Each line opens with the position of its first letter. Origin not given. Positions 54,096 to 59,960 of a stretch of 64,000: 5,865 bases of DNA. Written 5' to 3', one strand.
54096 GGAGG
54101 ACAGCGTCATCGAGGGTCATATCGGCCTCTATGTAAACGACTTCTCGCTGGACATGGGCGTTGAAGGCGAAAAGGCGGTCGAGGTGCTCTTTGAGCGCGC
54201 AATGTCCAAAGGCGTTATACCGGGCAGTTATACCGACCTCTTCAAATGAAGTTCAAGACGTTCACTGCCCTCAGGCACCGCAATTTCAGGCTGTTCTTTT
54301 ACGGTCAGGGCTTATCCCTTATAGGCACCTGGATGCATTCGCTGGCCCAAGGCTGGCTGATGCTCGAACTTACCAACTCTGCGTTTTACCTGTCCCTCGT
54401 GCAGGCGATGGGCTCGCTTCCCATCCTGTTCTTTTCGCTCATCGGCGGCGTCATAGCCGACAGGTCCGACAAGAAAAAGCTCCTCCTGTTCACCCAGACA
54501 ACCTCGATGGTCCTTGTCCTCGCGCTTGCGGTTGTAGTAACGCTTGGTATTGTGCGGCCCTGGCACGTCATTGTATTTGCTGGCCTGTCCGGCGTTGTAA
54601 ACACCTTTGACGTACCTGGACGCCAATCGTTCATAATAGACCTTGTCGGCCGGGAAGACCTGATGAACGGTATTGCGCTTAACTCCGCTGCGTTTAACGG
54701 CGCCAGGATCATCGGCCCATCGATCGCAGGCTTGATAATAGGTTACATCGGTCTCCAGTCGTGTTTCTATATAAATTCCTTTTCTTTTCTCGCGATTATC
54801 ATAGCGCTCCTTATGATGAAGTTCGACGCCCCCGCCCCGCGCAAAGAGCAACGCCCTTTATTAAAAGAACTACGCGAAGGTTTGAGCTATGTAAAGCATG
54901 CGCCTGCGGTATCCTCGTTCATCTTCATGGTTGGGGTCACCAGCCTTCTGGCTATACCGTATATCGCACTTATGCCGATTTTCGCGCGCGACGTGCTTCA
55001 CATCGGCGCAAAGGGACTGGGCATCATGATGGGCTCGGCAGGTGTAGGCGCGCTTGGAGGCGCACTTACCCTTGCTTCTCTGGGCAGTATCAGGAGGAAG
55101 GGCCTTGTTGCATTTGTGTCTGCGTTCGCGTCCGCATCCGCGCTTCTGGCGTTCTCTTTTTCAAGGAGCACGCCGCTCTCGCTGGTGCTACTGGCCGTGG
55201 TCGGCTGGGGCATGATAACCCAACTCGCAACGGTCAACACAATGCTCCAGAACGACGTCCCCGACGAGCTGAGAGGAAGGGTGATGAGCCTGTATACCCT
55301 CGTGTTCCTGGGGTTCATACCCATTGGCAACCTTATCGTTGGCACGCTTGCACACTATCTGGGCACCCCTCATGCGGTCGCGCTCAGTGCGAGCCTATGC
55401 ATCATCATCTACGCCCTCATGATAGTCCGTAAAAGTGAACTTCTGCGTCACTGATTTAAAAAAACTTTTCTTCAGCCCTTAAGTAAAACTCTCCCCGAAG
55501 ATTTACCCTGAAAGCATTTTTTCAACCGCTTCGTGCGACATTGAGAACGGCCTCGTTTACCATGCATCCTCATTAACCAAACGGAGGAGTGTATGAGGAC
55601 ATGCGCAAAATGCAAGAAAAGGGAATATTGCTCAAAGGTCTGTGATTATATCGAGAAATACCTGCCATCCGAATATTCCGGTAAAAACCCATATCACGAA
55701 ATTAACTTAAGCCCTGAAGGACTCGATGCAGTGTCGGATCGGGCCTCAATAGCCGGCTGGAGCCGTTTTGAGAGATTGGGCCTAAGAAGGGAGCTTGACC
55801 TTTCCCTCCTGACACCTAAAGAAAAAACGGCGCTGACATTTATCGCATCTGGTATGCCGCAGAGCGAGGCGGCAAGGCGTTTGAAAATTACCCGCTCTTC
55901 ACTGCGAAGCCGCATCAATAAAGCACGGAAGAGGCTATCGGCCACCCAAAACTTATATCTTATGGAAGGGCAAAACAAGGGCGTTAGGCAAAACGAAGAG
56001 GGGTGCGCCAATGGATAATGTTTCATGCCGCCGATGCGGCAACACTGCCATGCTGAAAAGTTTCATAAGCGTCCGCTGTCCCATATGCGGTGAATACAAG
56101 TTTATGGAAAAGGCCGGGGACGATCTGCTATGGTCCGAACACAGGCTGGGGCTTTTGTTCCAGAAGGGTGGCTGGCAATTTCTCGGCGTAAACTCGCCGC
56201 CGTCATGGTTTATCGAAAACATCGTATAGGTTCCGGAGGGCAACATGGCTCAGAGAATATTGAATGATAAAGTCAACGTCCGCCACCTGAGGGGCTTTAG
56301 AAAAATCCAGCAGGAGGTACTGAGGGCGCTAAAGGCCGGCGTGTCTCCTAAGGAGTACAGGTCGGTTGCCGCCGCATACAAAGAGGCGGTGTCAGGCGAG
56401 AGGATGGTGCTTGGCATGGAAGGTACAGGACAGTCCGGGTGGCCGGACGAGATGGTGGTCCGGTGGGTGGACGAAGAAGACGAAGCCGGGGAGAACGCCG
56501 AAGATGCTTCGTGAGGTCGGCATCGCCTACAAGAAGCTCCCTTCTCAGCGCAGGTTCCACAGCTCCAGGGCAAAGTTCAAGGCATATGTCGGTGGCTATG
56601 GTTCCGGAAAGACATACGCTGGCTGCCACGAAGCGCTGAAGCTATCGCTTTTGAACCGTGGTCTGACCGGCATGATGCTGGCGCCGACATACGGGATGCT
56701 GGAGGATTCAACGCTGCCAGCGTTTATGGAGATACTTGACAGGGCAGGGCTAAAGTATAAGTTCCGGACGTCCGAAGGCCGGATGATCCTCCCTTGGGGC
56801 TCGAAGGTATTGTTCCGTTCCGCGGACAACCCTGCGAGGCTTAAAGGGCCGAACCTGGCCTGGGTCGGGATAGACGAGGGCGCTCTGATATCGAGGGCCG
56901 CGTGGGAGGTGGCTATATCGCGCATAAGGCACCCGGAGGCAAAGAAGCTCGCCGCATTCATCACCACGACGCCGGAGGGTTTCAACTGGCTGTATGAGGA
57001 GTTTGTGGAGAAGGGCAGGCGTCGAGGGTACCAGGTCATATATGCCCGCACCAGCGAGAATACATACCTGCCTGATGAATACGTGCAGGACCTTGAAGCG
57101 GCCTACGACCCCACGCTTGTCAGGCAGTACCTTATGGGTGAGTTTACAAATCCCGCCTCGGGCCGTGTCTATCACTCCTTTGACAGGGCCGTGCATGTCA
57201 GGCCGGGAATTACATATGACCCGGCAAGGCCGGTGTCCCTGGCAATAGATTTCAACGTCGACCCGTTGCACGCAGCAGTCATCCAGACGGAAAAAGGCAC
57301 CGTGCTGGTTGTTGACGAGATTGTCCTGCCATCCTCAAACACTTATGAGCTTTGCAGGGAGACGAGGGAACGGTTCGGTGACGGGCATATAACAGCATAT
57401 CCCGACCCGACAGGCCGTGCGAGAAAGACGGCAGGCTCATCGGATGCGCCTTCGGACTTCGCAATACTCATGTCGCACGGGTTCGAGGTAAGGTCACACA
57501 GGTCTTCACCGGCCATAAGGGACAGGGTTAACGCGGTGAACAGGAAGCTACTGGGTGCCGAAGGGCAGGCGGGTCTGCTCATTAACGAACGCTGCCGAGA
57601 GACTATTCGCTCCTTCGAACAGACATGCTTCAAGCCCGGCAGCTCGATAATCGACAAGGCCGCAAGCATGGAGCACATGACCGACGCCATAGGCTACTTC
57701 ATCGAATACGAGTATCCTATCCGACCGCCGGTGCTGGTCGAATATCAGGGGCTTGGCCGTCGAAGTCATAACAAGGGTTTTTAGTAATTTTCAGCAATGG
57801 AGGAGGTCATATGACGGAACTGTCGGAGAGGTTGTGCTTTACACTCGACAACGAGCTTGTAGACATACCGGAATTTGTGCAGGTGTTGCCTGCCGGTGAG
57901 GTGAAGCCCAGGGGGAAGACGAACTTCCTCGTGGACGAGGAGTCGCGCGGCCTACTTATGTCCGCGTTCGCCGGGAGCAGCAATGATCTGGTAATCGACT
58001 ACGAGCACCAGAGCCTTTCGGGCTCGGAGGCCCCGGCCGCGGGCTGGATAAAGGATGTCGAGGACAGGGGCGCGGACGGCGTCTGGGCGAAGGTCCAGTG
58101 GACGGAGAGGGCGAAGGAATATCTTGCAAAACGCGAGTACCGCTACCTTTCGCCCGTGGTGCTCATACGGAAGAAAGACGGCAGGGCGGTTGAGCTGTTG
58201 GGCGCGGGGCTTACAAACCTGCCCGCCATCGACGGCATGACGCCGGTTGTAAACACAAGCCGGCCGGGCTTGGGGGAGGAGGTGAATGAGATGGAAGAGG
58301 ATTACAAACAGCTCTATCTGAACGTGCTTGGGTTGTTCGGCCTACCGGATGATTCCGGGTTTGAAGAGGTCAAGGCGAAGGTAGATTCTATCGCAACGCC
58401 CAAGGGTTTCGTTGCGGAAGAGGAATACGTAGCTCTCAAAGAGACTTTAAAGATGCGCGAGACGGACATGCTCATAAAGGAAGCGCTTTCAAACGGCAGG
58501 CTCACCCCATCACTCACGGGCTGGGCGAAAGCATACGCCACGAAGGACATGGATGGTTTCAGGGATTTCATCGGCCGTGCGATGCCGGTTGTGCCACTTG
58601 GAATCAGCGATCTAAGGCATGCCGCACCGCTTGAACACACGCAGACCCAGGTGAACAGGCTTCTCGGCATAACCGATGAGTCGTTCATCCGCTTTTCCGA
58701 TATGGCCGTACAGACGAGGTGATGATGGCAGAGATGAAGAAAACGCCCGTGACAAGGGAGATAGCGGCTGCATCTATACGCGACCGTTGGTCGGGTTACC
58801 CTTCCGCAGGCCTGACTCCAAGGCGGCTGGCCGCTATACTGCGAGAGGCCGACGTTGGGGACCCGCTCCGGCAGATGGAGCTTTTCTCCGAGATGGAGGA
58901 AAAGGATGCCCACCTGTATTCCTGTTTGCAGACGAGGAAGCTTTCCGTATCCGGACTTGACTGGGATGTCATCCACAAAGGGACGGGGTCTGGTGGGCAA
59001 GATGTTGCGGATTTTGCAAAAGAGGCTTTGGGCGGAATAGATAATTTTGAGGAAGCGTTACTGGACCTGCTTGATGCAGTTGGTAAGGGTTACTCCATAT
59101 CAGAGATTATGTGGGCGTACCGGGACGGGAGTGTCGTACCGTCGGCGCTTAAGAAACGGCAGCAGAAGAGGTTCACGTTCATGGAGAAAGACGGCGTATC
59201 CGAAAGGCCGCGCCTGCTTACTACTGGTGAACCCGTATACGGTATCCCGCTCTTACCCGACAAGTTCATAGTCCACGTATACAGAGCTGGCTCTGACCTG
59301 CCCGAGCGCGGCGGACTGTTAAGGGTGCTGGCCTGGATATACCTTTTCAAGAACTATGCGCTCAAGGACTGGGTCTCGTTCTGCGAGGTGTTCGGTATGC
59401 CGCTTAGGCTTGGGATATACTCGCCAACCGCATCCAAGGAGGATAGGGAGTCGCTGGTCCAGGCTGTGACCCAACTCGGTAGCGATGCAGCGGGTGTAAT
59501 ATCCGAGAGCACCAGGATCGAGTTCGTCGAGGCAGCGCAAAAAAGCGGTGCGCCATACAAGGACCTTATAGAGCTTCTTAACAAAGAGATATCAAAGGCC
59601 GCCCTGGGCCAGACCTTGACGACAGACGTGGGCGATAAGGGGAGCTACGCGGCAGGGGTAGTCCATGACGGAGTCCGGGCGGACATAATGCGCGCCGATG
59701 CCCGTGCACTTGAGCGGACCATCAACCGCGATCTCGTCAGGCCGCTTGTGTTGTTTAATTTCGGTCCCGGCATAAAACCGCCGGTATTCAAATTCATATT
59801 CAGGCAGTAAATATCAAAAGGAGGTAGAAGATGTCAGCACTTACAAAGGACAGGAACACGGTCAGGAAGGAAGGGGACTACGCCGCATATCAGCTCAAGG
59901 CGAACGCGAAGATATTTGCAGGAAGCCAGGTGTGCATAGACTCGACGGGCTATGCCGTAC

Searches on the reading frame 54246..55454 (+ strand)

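Call 87: search_protein_families(library=pfam, proteins=[window:54246-55454:+], max_evalue=0.00001)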
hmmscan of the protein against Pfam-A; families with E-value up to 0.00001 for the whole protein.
window:54246-55454:+ (402 aa): 2 families
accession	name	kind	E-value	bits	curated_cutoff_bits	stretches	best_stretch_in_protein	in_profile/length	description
PF05977.19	MFS_3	-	6.5e-73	246.4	27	1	5-393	3-391/524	Transmembrane secretion effector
PF07690.21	MFS_1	-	5.3e-36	124.7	33.4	1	18-354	2-339/347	Major Facilitator Superfamily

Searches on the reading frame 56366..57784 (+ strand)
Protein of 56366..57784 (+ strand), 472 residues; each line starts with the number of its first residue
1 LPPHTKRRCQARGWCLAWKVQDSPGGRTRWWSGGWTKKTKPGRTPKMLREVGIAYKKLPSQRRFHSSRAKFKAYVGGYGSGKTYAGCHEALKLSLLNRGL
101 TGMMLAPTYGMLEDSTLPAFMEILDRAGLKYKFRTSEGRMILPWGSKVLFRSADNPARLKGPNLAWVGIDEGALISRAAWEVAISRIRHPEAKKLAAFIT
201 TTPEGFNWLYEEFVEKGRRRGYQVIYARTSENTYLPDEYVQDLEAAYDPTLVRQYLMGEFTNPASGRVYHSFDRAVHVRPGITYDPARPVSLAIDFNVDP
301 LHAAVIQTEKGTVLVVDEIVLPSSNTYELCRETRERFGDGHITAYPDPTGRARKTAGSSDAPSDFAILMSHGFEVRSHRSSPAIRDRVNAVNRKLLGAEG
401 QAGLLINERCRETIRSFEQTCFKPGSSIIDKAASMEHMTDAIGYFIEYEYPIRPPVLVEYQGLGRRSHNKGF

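Call 87: search_protein_families(library=pfam, proteins=[window:56366-57784:+], max_evalue=0.00001)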
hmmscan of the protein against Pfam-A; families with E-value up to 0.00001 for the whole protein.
window:56366-57784:+ (472 aa): 2 families
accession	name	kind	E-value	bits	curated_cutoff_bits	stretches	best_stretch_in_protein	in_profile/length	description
PF03237.21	Terminase_6N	-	4.7e-19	69.3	22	1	74-272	2-211/215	Terminase large subunit, T4likevirus-type, N-terminal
PF04466.19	Terminase_3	-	2.1e-18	67.1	23.2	1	69-259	2-201/201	Phage terminase large subunit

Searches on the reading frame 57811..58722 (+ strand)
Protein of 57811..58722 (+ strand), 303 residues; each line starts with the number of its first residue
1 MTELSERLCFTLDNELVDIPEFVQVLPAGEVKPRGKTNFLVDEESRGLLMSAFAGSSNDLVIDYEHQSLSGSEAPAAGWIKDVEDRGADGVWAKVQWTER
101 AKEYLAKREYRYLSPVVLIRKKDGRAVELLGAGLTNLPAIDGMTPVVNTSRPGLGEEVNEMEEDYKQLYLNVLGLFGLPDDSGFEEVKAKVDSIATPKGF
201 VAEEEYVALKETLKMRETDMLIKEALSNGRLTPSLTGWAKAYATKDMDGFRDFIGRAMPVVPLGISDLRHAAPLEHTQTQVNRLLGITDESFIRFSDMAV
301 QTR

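Call 88: search_protein_families(library=pfam, proteins=[window:57811-58722:+], max_evalue=0.01)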
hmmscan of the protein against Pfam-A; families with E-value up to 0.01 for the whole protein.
window:57811-58722:+ (303 aa): 1 family
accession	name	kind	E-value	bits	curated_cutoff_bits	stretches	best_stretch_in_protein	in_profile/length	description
PF10123.14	Mu-like_Pro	-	1.7e-68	232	25.2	2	23-198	1-184/330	Mu-like prophage I protein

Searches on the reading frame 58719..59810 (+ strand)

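Call 88: search_protein_families(library=pfam, proteins=[window:58719-59810:+], max_evalue=0.01)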
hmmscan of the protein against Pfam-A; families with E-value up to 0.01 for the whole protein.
window:58719-59810:+ (363 aa): 1 family
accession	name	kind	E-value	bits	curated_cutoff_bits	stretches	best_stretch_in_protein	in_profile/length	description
PF06074.18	Portal_Mu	-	1.5e-100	337.3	23.9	1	53-361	1-302/336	Portal protein of Mu bacteriophage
